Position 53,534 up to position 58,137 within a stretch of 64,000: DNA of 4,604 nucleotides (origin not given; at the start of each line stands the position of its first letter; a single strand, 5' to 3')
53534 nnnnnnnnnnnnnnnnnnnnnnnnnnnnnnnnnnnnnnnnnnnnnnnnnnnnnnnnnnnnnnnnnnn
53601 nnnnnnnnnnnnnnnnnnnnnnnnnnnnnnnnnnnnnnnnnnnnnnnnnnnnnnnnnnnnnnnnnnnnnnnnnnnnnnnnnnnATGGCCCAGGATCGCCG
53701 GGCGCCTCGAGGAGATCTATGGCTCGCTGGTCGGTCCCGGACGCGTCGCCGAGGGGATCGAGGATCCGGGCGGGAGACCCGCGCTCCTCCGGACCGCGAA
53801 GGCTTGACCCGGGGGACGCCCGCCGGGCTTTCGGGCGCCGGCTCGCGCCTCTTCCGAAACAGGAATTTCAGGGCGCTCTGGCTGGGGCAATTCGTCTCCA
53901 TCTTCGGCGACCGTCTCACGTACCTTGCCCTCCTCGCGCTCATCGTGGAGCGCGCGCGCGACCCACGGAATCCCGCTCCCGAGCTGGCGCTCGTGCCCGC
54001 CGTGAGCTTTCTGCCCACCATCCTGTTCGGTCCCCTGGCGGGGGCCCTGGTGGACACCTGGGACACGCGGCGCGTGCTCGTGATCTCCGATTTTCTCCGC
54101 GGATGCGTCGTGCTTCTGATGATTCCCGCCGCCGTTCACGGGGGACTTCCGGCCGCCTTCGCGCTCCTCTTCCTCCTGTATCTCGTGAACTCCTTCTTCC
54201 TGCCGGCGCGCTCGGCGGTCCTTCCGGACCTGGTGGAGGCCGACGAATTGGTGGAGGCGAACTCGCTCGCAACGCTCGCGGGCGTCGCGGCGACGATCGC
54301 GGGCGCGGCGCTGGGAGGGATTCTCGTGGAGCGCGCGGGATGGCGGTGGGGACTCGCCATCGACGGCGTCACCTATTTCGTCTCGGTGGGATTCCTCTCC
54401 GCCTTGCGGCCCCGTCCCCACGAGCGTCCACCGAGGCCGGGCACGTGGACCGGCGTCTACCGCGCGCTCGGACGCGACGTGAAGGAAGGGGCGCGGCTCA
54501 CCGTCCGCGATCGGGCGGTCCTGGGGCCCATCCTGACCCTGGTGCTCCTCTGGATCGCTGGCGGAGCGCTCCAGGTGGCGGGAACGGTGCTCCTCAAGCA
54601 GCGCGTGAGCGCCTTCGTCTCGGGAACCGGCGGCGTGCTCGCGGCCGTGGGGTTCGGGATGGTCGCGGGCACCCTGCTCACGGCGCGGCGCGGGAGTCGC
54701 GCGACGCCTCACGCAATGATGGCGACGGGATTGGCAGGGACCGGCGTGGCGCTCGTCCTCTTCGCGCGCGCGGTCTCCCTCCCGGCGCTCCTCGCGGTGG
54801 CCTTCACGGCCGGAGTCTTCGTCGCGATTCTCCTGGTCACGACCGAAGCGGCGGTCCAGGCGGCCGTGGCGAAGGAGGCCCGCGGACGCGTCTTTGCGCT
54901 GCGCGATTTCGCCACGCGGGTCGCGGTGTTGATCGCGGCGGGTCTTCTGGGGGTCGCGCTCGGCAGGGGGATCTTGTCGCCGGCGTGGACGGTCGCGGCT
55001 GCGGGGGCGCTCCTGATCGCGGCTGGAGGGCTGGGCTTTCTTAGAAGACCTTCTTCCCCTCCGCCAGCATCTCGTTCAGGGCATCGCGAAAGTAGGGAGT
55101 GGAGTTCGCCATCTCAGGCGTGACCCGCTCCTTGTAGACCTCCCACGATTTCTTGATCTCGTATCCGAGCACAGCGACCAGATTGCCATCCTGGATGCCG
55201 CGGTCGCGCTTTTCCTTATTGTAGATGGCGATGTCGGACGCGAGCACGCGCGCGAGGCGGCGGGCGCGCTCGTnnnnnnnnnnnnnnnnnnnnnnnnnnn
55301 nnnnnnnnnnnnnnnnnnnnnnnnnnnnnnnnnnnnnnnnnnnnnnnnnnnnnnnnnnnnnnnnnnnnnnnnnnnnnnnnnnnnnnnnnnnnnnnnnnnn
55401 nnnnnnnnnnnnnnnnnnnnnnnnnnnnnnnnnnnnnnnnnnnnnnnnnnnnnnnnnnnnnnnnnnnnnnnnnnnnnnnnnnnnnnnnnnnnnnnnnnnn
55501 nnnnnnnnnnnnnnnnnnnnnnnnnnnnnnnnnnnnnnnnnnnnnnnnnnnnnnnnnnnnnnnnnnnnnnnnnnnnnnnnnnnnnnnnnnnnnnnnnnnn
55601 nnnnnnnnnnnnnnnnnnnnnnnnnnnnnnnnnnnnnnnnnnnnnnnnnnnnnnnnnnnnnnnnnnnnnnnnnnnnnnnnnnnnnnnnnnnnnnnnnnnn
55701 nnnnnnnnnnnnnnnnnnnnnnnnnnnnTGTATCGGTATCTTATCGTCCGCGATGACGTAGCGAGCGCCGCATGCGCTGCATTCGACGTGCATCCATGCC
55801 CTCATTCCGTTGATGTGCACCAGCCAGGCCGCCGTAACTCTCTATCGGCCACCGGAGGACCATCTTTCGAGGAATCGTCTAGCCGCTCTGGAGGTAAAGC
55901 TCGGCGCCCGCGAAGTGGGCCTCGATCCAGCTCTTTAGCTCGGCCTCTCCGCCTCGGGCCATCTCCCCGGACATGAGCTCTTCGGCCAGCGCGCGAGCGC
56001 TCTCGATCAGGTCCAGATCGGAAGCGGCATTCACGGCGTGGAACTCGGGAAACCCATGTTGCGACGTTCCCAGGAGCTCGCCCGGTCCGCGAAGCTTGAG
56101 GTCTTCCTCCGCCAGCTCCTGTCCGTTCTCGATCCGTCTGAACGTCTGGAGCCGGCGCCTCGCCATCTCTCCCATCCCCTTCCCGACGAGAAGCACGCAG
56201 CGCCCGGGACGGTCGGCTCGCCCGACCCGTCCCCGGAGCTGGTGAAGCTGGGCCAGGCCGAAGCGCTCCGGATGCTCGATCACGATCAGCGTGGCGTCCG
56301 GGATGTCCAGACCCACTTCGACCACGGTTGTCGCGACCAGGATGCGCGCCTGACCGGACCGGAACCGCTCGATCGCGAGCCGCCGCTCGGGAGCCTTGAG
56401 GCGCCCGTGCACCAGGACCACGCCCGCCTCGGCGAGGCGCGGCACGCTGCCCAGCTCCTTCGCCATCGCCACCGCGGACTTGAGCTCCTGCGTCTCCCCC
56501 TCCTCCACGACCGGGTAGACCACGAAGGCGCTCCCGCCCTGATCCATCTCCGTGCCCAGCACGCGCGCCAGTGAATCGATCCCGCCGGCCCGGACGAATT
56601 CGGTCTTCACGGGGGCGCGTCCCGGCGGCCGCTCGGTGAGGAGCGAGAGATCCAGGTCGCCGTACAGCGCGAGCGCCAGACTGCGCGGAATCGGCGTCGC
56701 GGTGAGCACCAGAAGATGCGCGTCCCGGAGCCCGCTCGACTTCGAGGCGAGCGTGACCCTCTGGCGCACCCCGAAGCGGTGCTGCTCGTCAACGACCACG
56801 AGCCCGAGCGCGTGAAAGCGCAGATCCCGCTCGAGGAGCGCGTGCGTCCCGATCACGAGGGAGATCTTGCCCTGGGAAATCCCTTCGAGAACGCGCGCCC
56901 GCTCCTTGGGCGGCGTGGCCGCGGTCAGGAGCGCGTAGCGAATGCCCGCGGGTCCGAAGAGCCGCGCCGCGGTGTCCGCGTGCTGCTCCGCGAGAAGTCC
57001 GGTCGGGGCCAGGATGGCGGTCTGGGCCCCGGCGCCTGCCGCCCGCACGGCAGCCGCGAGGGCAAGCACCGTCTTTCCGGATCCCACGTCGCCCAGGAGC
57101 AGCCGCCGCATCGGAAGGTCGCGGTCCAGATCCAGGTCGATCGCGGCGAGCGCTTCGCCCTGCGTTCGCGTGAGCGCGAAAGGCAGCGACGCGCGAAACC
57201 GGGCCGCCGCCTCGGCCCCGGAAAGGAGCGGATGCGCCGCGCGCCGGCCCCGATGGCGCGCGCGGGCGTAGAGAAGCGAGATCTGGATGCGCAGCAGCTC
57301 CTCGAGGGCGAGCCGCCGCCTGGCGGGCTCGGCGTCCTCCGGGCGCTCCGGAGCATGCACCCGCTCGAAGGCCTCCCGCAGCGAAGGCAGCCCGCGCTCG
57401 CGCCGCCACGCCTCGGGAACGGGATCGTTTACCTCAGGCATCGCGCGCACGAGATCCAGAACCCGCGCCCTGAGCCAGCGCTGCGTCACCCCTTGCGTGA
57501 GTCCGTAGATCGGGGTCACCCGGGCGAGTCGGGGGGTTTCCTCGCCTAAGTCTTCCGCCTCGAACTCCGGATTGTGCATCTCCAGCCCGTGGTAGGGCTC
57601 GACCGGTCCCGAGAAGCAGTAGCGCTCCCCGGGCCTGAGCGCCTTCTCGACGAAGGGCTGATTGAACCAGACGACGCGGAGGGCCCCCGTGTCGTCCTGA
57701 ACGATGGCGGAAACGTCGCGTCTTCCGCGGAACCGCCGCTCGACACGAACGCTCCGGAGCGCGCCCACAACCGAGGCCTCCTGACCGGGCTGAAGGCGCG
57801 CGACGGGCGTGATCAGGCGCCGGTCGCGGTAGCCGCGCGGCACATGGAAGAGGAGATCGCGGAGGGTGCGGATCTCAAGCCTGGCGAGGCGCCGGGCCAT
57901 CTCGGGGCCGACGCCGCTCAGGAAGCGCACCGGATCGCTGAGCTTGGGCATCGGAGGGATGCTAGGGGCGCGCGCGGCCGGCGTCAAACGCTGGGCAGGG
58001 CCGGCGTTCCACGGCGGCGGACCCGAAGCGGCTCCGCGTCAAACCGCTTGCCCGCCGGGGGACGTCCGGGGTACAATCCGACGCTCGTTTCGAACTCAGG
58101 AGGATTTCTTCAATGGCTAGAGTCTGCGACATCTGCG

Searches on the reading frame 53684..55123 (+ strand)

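Call 18: search_protein_families(library=pfam, proteins=[window:53684-55123:+], max_evalue=0.01)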
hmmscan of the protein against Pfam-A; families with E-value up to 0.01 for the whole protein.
window:53684-55123:+ (479 aa): 2 families
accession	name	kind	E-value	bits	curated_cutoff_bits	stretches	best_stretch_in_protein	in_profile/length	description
PF07690.21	MFS_1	-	3.5e-33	115.4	33.4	2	65-339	1-268/347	Major Facilitator Superfamily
PF05977.19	MFS_3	-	2.8e-19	69.4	27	1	57-451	7-390/524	Transmembrane secretion effector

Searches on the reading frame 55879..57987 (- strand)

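Call 18: search_protein_families(library=pfam, proteins=[window:55879-57987:-], max_evalue=0.01)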
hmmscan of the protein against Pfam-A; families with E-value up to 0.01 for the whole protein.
window:55879-57987:- (702 aa): 8 families
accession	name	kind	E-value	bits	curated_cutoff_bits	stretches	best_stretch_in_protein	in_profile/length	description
PF17191.10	RecG_wedge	-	6.9e-29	101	23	1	19-176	1-155/162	RecG wedge domain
PF00271.37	Helicase_C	-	1.8e-21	76.9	23.5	1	510-591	32-109/110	Helicase conserved C-terminal domain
PF00270.35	DEAD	-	6.1e-20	72.1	26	1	296-436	18-163/167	DEAD/DEAH box helicase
PF19833.4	RecG_dom3_C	-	2.7e-07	31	26.8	1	621-673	3-56/87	ATP-dependent DNA helicase RecG, domain 3, C-terminal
PF04851.21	ResIII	-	3.8e-07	30.6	22.5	1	274-432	6-162/164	Type III restriction enzyme, res subunit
PF22590.2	Cas3-like_C_2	-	7.4e-06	26.6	27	1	503-592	13-105/106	CRISPR-associated nuclease/helicase Cas3, C-terminal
PF01336.31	tRNA_anti-codon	-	8.4e-06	26.1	27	1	73-143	3-73/75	OB-fold nucleic acid binding domain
PF00176.29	SNF2-rel_dom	-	0.00036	20.2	24.9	1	296-437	21-168/290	SNF2-related domain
